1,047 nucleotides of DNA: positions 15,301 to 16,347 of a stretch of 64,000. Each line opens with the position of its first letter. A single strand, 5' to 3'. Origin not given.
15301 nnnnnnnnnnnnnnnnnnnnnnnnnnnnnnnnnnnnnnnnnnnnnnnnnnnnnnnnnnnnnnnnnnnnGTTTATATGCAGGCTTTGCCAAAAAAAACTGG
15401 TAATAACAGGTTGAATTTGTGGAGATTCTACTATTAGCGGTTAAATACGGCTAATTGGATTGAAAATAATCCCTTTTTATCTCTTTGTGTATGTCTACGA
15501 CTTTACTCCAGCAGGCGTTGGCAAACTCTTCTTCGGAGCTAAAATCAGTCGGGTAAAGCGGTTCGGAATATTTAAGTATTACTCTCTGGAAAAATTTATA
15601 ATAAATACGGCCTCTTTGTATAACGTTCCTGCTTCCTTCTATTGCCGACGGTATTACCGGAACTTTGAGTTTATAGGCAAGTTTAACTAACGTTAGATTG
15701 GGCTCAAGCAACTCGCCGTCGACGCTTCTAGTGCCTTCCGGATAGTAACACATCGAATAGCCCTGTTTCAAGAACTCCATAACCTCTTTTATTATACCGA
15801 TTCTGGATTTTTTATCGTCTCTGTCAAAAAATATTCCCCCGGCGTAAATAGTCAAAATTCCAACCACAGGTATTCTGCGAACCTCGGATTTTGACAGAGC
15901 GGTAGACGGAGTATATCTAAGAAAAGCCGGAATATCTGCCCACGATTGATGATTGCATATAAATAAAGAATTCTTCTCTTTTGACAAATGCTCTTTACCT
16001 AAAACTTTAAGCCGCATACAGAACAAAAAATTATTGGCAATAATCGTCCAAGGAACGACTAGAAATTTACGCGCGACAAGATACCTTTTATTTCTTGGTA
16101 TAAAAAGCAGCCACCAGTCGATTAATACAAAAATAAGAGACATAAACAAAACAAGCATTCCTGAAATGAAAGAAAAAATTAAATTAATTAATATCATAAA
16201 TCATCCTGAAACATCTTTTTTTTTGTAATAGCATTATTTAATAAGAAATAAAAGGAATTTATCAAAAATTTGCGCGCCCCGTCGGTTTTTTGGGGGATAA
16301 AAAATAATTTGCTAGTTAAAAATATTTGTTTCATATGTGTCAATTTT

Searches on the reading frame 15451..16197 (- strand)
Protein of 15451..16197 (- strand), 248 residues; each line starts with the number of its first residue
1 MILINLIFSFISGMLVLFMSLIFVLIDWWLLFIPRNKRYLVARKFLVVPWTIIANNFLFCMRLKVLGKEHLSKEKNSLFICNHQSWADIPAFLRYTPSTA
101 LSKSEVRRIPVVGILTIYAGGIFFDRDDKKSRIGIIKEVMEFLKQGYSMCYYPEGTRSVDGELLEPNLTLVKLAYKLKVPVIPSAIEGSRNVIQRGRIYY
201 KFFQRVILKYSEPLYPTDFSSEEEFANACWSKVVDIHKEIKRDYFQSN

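Call 78: search_protein_families(library=pfam, proteins=[window:15451-16197:-], max_evalue=0.0001)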
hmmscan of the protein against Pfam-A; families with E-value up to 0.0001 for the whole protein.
window:15451-16197:- (248 aa): 1 family
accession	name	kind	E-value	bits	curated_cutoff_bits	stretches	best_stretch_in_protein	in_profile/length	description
PF01553.26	Acyltransferase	-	2.6e-24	85.9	23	1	62-186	1-131/132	Acyltransferase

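Call 84: search_protein_families(library=ncbifam, proteins=[window:15451-16197:-], max_evalue=0.00001)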
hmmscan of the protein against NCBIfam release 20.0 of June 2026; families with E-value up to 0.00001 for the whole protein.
window:15451-16197:- (248 aa): 8 families
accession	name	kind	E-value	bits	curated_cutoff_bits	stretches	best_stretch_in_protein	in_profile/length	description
TIGR00530.1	AGP_acyltrn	subfamily_domain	7.6e-27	93.6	102.95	1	63-186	4-129/130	1-acylglycerol-3-phosphate O-acyltransferase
NF052553.1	LyOrLpactfOlsABRUA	equivalog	3.9e-17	62.3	300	1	15-168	11-158/263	lyso-ornithine lipid O-acyltransferase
NF011593.0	PRK15018.1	equivalog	1.9e-13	50.8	501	1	7-201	4-194/245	1-acylglycerol-3-phosphate O-acyltransferase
NF052552.1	LyOrLpactfOlsARHOCB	equivalog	2.6e-12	46.3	300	1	51-164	63-173/271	lyso-ornithine lipid O-acyltransferase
NF006386.0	PRK08633.1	equivalog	1.4e-08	33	1221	1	57-188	423-553/1147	acyl-[ACP]--phospholipid O-acyltransferase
NF010621.0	PRK14014.1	domain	8.2e-08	31.7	186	1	5-114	14-131/301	acetyltransferase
NF058536.1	LPAAT_acyl_YihG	equivalog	1.9e-07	30.7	260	1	5-114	9-126/290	1-acylglycerol-3-phosphate O-acyltransferase, YihG family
NF005291.0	PRK06814.1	equivalog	1.4e-06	26.5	1349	1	50-192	428-569/1140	acyl-[ACP]--phospholipid O-acyltransferase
